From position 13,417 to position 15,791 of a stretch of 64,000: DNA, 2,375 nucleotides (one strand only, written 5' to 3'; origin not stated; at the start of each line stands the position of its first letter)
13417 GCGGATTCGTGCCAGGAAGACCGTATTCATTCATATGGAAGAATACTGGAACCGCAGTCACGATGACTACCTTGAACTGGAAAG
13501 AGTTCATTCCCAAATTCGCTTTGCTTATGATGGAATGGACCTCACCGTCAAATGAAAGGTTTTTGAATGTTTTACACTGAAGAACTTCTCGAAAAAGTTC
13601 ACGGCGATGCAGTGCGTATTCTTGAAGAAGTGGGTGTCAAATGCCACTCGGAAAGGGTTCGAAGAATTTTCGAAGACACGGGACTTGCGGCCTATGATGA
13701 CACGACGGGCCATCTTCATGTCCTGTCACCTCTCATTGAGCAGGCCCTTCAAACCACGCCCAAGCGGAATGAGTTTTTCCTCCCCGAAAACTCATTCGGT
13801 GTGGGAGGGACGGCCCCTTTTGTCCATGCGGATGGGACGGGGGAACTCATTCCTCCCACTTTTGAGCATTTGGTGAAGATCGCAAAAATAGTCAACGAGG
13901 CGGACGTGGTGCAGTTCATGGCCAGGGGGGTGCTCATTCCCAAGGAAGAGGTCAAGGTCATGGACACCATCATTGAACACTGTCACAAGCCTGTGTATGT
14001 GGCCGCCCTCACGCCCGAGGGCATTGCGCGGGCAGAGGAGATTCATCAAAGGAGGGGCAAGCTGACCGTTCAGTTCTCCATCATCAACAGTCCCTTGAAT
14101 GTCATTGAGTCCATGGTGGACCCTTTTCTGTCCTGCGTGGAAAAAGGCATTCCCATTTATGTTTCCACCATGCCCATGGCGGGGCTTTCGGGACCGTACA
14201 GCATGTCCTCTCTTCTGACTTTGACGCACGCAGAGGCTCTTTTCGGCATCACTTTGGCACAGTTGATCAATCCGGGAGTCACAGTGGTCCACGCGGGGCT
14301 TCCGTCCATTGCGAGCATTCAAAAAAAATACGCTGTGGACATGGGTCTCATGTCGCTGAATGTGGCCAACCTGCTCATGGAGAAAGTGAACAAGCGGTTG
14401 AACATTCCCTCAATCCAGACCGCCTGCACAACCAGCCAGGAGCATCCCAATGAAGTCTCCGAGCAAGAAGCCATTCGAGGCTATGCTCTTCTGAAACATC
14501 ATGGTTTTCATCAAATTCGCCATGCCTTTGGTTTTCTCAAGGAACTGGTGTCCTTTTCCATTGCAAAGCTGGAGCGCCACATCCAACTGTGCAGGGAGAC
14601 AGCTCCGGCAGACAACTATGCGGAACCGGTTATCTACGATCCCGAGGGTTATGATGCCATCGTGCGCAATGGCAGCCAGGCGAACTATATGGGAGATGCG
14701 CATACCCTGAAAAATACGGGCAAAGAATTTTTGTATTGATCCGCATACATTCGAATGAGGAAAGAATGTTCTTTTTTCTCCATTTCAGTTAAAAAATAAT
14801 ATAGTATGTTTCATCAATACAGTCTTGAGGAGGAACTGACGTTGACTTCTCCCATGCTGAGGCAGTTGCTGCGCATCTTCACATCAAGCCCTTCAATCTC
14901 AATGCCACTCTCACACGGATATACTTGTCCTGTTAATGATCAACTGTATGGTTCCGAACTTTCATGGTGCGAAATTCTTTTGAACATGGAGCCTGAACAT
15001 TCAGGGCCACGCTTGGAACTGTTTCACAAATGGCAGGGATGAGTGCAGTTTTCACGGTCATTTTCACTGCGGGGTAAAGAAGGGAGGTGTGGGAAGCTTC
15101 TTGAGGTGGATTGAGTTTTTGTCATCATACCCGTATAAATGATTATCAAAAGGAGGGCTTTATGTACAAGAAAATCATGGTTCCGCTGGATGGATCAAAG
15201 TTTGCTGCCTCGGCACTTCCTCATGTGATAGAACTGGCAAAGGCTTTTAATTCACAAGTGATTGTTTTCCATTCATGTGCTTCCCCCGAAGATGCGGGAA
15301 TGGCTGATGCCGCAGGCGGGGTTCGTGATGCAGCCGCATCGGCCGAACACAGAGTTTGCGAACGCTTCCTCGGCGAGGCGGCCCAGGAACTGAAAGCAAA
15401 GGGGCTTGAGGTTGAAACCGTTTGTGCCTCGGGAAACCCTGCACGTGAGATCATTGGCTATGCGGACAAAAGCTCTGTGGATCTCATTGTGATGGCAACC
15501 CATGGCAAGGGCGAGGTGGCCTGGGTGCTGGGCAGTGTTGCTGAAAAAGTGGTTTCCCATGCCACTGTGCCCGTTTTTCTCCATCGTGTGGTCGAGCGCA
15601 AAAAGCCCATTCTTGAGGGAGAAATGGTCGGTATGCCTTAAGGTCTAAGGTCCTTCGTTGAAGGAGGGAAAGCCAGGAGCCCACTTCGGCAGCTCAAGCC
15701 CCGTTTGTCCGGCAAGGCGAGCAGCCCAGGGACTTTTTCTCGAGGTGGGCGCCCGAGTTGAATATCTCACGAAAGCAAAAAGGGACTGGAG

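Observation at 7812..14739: Decayed tandem array: the [short MttB-like (X) - AsnB (N) - MBL hydrolase (M)] unit was multiplied and then reciprocally deleted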

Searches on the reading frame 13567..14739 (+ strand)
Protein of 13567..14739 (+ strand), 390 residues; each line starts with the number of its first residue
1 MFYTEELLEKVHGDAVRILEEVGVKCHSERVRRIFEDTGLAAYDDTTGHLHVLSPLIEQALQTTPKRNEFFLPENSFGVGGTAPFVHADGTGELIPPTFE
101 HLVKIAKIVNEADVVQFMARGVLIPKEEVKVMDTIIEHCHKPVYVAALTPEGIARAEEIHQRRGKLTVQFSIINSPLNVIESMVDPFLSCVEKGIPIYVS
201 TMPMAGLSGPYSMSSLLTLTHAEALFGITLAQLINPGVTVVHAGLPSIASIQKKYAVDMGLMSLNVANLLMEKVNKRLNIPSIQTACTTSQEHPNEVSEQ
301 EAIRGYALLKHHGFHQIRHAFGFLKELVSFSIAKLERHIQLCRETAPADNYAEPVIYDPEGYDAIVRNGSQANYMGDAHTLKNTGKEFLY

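Call 4: search_protein_families(library=pfam, proteins=[window:13567-14739:+], max_evalue=0.001)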
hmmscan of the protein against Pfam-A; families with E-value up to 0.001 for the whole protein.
window:13567-14739:+ (390 aa): 1 family
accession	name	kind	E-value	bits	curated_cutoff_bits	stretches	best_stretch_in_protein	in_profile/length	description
PF06253.16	MTTB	-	9.1e-31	106.9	25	1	4-388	35-438/500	Trimethylamine methyltransferase (MTTB)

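Call 45: search_protein_families(library=ncbifam, proteins=[window:13567-14739:+], max_evalue=0.00001)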
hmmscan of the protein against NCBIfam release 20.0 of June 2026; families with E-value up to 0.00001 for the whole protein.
window:13567-14739:+ (390 aa): 1 family
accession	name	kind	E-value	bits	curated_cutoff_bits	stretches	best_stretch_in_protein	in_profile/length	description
TIGR02369.2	trimeth_pyl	equivalog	3.9e-22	78.4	525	1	2-283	5-309/469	[trimethylamine--corrinoid protein] Co-methyltransferase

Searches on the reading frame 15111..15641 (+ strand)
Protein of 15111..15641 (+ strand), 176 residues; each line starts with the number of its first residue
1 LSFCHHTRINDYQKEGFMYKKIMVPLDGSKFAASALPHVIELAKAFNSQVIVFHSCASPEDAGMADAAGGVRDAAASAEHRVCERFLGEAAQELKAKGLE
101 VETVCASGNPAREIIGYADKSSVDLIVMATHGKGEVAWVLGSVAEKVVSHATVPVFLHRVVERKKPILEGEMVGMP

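Call 4: search_protein_families(library=pfam, proteins=[window:15111-15641:+], max_evalue=0.001)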
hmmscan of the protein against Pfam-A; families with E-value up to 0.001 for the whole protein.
window:15111-15641:+ (176 aa): 1 family
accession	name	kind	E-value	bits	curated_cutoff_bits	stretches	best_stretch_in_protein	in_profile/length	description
PF00582.32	Usp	-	5.8e-31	108.4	24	1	18-157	1-139/141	Universal stress protein family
